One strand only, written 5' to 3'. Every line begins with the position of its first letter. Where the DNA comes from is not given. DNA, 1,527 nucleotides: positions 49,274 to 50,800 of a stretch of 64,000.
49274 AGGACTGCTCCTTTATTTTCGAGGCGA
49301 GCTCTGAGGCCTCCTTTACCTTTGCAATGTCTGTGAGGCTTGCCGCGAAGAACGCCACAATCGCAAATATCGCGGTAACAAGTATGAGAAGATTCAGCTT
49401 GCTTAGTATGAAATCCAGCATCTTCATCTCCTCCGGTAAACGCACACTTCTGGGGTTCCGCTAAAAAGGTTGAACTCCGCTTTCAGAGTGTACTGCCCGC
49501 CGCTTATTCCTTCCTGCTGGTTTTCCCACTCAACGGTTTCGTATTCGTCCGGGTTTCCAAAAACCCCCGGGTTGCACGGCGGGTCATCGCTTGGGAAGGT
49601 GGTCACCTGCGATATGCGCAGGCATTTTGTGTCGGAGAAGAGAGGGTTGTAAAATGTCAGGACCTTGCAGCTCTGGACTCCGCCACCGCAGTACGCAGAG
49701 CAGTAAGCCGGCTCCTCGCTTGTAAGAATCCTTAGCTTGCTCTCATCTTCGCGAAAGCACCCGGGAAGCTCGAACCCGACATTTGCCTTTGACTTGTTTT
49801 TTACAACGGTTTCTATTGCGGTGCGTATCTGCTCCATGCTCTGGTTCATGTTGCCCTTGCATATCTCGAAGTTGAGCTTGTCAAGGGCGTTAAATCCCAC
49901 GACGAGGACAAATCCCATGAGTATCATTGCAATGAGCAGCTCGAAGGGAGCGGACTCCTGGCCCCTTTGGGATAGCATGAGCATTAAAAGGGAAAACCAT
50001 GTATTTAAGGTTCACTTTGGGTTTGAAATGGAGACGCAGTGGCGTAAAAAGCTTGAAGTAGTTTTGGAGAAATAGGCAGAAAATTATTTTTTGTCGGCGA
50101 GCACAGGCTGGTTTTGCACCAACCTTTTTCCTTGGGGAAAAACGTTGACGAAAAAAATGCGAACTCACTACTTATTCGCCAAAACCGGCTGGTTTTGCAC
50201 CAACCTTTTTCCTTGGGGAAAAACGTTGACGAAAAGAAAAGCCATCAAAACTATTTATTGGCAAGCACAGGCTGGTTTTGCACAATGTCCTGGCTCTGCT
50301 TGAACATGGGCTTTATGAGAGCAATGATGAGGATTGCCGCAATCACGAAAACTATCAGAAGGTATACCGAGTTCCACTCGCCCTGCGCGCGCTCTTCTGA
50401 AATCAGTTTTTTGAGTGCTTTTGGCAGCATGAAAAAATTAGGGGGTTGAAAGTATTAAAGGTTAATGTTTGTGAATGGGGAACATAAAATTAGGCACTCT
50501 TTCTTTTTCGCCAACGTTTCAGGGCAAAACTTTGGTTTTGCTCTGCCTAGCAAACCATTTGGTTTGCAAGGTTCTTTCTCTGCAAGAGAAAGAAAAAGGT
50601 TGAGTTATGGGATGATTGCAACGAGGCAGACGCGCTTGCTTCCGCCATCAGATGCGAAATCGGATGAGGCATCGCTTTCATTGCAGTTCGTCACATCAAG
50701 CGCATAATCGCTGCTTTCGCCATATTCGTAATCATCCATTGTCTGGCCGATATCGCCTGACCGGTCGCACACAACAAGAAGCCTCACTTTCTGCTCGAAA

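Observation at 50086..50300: Tandem 80-bp repeats inside the pilin operon whose variable flanks differ only by synonymous changes in a shared peptide C-terminus.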

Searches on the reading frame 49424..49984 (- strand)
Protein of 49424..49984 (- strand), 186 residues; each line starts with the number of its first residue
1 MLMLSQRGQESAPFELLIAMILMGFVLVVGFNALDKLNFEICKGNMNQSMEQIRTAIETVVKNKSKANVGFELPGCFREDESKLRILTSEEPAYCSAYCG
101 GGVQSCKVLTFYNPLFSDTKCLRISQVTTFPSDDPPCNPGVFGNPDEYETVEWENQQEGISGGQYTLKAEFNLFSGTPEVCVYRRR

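Call 13: search_protein_families(library=pfam, proteins=[window:49424-49984:-], max_evalue=0.1)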
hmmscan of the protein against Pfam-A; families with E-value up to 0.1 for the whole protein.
window:49424-49984:- (186 aa): 0 families

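Call 14: search_protein_families(library=ncbifam, proteins=[window:49424-49984:-], max_evalue=0.1)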
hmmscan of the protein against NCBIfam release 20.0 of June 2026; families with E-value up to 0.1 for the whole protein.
window:49424-49984:- (186 aa): 0 families

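Call 46: find_homologous_proteins(query=window:49424-49984:-, max_evalue=1e-20)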
Query window:49424-49984:- (186 aa): 26 proteins with E <= 1e-20 among 47 candidates.
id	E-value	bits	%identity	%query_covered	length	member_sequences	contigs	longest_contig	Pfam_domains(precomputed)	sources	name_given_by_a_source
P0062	1.9e-121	421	100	99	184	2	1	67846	-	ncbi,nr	ncbi:MAG TPA: hypothetical protein VJH23_03315 [archaeon]|nr:hypothetical protein [archaeon]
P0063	3.7e-97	342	79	98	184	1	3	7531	-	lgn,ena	-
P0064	3.0e-95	335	78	99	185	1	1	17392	-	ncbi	-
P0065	1.5e-93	330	79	98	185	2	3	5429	-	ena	-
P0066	1.8e-79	284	67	99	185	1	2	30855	-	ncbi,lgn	-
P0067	4.2e-73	263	84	74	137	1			-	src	-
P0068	2.8e-67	244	59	98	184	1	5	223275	-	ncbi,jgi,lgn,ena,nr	ncbi:MAG TPA: hypothetical protein VJG83_00685 [archaeon]|nr:hypothetical protein [archaeon]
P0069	3.2e-67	244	58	98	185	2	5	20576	-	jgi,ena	-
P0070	3.9e-67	244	59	98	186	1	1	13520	-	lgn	-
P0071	9.5e-64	233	56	98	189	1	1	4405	-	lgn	-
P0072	1.3e-63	232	56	97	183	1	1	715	-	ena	-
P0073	2.5e-61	225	54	99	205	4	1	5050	-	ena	-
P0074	3.4e-61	224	56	98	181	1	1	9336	-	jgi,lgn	-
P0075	6.2e-58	214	52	99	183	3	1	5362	-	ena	-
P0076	3.1e-57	212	55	98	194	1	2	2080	-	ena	-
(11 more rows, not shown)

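Call 48: find_encoding_contigs(protein=P0065, flank=2500, max_places=5)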
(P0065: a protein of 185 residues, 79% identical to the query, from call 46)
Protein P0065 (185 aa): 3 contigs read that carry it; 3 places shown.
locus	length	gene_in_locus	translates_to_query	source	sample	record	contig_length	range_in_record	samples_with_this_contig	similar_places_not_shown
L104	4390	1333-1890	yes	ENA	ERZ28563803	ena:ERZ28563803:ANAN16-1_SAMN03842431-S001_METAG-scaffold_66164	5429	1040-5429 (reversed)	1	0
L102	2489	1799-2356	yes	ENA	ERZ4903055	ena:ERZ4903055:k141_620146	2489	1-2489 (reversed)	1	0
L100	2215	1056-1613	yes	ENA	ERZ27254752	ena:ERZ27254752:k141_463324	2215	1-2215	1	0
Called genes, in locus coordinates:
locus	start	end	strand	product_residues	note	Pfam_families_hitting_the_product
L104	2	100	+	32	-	?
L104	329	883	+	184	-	-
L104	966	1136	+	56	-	-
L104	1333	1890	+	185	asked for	-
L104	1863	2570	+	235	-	-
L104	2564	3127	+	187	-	-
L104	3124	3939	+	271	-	-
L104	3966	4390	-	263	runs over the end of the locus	-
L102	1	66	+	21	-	?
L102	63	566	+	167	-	-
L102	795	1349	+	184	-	-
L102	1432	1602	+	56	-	-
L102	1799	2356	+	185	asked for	-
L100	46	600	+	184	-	-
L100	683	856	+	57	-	-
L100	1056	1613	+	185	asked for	-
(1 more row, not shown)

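Call 56: find_encoding_contigs(protein=P0063, flank=2500, max_places=4)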
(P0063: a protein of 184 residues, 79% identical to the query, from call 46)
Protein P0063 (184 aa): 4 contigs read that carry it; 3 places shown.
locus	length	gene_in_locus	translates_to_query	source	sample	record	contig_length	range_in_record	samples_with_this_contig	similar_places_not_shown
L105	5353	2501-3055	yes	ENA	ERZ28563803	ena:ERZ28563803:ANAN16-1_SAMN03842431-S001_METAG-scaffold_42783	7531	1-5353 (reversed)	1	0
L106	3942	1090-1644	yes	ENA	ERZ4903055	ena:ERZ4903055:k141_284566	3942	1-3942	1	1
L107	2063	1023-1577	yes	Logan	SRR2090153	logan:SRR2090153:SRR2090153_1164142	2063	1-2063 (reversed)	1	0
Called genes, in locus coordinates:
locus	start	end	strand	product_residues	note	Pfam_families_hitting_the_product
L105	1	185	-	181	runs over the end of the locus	PF01850:PIN (faint)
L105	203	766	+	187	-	-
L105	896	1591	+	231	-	-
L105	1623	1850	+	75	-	-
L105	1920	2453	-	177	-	-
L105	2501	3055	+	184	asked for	-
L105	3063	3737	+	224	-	-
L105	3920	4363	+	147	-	-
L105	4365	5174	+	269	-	-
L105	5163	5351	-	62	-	?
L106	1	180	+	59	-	?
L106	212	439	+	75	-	-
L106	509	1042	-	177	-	-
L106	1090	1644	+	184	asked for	-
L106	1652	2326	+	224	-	-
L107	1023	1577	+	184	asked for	-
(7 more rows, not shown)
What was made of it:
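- a 177-aa gene inserted in L105 (call 56);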

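Call 61: find_encoding_contigs(protein=P0067, flank=2500, max_places=4)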
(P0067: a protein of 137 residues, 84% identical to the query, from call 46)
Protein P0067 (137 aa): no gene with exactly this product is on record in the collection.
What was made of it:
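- Tried and rejected: P0067, the 84%-identical neighbour protein, was not on record (call 61).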

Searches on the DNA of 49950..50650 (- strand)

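Call 68: search_rna_families(source=window, start=49950, end=50650, threshold=evalue, max_evalue=1)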
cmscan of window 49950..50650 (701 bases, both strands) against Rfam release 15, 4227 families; matches with E-value up to 1: 0.
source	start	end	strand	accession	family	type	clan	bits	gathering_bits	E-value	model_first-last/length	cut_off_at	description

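Call 72: build_rna_model(alignment_id=A3, structure=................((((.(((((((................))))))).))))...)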
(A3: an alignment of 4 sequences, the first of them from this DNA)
Model R1 built from alignment A3 (4 sequences, 59 columns); structure: as given.
model positions 53; base pairs 11; branch points 0; effective number of sequences 3.91; information 1.047 bits per position. Calibrated on 0.2 Mb of random sequence (short: E-values are rough).
structure used (alignment columns):
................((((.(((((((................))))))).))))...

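Call 73: search_with_rna_model(model_id=R1, source=window, max_evalue=10, filters=off, show_alignments=6)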
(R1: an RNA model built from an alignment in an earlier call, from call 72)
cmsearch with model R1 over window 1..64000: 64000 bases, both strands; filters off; matches with E-value up to 10: 25.
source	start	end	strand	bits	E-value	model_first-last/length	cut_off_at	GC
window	50198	50243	-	68.5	5.4e-12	1-53/53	no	0.43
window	11264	11321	-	66.6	1.4e-11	1-53/53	no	0.31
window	50117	50162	-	62.7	8.2e-11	1-53/53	no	0.41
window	11267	11306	+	24.7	0.0039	16-50/53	no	0.3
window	50105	50150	+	20.6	0.026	1-53/53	no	0.48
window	50497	50537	+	19.8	0.037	1-53/53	no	0.41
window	50186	50231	+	17.7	0.099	1-53/53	no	0.5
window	50554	50605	+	16.3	0.19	1-53/53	no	0.38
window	22507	22529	+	12.4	1.2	22-44/53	no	0.35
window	24292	24377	-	12.4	1.2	1-53/53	no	0.41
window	16363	16378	+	12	1.5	22-44/53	no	0.06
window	27115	27168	+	11.9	1.5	1-53/53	no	0.46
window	50572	50594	-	11.3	1.9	22-44/53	no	0.35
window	26386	26413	-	10.7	2.7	1-53/53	no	0.25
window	8945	8978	-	10.6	2.8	21-45/53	no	0.24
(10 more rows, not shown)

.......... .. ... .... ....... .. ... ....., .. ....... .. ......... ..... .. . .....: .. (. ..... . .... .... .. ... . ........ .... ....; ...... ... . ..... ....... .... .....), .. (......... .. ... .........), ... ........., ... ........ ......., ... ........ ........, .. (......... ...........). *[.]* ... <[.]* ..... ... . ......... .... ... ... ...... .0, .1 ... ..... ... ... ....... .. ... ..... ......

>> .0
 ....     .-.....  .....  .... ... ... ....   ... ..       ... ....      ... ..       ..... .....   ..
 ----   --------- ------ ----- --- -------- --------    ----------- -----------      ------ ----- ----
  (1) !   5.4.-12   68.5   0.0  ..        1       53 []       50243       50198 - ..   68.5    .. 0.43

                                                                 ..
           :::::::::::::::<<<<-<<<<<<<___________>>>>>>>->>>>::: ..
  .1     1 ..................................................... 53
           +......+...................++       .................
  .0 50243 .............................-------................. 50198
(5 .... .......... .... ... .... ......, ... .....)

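Call 74: search_with_rna_model(model_id=R1, sources=[L011, L012, L013, L014, L015, L016, L017, L018, L019, L020, L021, L022, L023, L024, L025, L026, L027, L028, L029, L030, L031, L032, L033, L034, L035, L036, L037, L038, L039, L040, L041, L042, L043, L044, L045, L046, L047, L048, L049, L050, L051, L052, L053, L054, L055, L056, L057, L058, L059, L060, L061, L062, L063, L064, L065, L066, L067, L068, L069, L070, L071, L072, L073, L074, L075, L076, L077, L078, L079, L080, L081, L082, L083, L084, L085, L086, L087, L088, L089, L090, L091, L092, L093, L094, L095, L096, L097, L098, L099, L100, L102, L103, L104, L105, L106, L107], max_evalue=1, show_alignments=6)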
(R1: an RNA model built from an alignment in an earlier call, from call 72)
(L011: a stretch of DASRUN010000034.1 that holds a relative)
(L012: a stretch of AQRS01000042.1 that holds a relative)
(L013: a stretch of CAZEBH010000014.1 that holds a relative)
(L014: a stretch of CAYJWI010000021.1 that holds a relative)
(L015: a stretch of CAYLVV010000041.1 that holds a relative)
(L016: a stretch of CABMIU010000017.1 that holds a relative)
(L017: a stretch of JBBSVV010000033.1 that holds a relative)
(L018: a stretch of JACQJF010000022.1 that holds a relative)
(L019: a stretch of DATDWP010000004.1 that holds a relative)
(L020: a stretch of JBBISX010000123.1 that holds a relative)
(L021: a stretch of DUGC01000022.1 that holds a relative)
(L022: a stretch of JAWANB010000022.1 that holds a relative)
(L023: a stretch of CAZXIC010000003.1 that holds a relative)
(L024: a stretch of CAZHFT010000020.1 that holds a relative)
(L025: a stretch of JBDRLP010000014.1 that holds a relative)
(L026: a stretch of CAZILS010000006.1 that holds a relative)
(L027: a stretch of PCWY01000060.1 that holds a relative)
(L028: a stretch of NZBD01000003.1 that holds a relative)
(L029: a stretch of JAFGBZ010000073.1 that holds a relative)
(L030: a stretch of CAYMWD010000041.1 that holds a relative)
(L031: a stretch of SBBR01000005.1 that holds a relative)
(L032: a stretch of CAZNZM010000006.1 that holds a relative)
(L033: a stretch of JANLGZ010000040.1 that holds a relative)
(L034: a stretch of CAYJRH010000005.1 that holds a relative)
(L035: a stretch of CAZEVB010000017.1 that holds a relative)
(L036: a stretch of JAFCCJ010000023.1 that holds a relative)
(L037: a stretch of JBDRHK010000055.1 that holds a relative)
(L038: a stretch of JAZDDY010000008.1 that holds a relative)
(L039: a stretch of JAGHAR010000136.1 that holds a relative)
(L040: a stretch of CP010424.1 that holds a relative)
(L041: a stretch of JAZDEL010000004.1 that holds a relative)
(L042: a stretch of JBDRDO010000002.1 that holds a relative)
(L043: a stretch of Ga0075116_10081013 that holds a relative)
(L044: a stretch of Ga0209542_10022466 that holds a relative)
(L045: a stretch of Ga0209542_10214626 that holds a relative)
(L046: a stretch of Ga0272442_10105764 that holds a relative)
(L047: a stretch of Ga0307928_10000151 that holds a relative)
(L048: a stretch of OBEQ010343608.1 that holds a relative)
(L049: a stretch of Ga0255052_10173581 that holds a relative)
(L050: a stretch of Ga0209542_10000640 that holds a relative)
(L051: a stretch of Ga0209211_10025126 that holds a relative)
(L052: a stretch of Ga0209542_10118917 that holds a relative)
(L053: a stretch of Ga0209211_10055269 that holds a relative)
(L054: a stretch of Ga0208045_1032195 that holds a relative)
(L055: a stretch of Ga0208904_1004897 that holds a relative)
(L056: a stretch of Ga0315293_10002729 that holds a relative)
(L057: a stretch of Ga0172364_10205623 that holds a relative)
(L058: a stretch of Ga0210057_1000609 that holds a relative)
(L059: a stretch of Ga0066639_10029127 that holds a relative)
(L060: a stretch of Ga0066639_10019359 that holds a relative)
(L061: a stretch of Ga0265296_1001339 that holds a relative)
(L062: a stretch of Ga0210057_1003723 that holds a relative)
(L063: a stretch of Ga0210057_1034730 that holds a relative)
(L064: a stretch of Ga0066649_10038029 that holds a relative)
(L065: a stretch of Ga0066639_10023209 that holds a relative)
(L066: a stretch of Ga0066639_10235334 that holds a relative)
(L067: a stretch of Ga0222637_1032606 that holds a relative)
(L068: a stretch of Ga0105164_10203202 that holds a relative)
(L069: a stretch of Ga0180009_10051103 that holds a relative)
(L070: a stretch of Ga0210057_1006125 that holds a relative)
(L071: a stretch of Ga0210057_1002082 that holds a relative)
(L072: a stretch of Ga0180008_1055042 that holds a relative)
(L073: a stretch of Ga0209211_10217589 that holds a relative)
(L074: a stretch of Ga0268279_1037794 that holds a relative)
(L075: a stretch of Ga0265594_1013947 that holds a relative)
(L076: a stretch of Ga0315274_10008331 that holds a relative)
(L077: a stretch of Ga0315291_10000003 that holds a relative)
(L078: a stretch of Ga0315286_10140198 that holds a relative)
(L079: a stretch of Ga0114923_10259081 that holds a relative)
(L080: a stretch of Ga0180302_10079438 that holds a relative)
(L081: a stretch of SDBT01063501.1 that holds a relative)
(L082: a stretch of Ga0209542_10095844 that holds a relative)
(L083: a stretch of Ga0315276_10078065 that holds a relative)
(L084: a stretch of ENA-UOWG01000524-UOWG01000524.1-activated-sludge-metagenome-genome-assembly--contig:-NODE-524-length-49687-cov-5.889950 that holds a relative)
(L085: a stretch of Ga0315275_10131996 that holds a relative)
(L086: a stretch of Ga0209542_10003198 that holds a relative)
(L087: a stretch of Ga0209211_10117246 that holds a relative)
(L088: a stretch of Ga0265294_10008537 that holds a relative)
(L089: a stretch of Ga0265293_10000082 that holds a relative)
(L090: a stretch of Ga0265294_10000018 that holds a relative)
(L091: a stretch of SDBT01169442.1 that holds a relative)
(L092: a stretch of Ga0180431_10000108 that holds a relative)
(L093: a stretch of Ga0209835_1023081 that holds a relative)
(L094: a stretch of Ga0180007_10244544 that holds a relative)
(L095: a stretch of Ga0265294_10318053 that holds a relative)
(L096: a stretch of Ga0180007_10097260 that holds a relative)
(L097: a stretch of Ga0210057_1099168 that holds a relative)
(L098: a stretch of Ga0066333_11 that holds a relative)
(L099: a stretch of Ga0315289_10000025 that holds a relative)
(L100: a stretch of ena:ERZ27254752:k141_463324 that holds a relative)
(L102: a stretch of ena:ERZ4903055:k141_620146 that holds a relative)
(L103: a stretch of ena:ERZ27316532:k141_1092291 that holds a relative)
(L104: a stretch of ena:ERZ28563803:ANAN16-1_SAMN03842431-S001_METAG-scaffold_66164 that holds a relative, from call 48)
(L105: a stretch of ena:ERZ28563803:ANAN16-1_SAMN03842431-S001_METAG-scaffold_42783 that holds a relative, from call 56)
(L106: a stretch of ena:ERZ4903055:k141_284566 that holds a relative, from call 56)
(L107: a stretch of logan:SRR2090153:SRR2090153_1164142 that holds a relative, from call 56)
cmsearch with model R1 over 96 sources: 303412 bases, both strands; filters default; matches with E-value up to 1: 13.
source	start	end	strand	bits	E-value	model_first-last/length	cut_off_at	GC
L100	865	917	+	76.8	5.5e-13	1-53/53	no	0.34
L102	1608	1660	+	76.8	5.5e-13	1-53/53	no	0.34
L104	1142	1194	+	76.8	5.5e-13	1-53/53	no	0.34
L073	79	119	+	28.7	0.0029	1-53/53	no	0.27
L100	880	914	-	28.1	0.0039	16-50/53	no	0.34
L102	1623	1657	-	28.1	0.0039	16-50/53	no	0.34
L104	1157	1191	-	28.1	0.0039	16-50/53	no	0.34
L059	1292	1334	-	24.6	0.019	1-53/53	no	0.23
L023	7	41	-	19.4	0.22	1-53/53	no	0.34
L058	1432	1458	+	18.5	0.33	21-46/53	no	0.22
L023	1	33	+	17.2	0.61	7-53/53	5'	0.24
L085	1809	1856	+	17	0.67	1-53/53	no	0.33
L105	820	873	+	16.7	0.76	1-53/53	no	0.28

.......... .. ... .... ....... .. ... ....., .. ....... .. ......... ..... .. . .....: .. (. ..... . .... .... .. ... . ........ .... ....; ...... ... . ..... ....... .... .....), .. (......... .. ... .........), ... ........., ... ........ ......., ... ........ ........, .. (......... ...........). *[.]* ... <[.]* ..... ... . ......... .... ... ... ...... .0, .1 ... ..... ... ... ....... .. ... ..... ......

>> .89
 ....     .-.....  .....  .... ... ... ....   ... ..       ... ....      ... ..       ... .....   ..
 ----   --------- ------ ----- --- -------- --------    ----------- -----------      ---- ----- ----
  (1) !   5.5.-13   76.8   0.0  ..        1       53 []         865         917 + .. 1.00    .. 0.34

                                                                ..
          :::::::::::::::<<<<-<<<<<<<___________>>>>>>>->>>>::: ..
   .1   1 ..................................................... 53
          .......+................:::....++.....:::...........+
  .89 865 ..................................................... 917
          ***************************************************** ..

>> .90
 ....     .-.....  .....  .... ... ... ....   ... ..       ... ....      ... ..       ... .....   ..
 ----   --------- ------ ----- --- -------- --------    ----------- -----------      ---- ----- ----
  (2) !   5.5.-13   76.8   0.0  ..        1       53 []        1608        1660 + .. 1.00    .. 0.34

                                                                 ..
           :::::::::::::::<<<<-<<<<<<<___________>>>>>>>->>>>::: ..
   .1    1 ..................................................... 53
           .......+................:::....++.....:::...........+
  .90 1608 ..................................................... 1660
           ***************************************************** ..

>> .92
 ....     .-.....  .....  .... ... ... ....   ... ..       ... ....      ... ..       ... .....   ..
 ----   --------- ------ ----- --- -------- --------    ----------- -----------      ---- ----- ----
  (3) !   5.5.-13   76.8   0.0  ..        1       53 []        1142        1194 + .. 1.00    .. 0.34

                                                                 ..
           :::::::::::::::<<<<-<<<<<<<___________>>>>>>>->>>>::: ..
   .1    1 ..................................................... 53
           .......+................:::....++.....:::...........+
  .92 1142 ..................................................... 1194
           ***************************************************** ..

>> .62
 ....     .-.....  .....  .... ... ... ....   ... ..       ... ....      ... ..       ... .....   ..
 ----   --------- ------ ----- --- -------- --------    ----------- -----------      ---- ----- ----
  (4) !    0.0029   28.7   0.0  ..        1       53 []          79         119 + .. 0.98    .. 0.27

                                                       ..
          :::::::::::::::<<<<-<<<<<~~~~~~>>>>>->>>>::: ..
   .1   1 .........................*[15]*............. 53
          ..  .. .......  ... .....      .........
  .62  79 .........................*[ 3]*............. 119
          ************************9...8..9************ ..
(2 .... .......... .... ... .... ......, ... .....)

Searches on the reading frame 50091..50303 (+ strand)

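Call 60: search_protein_families(library=pfam, proteins=[window:50091-50303:+], max_evalue=10)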
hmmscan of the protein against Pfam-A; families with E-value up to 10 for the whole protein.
window:50091-50303:+ (70 aa): 3 families
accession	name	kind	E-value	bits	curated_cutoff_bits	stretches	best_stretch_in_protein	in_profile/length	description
PF06442.17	DHFR_2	-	0.0013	18.9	25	2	16-45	27-56/78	R67 dihydrofolate reductase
PF22875.4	Glu2-Pro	-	0.0033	17.9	27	2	31-51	59-79/130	Glu2-Pro domain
PF17977.7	zf-RING_13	-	0.0093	16.5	25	2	2-32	15-42/68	RING/Ubox like zinc-binding domain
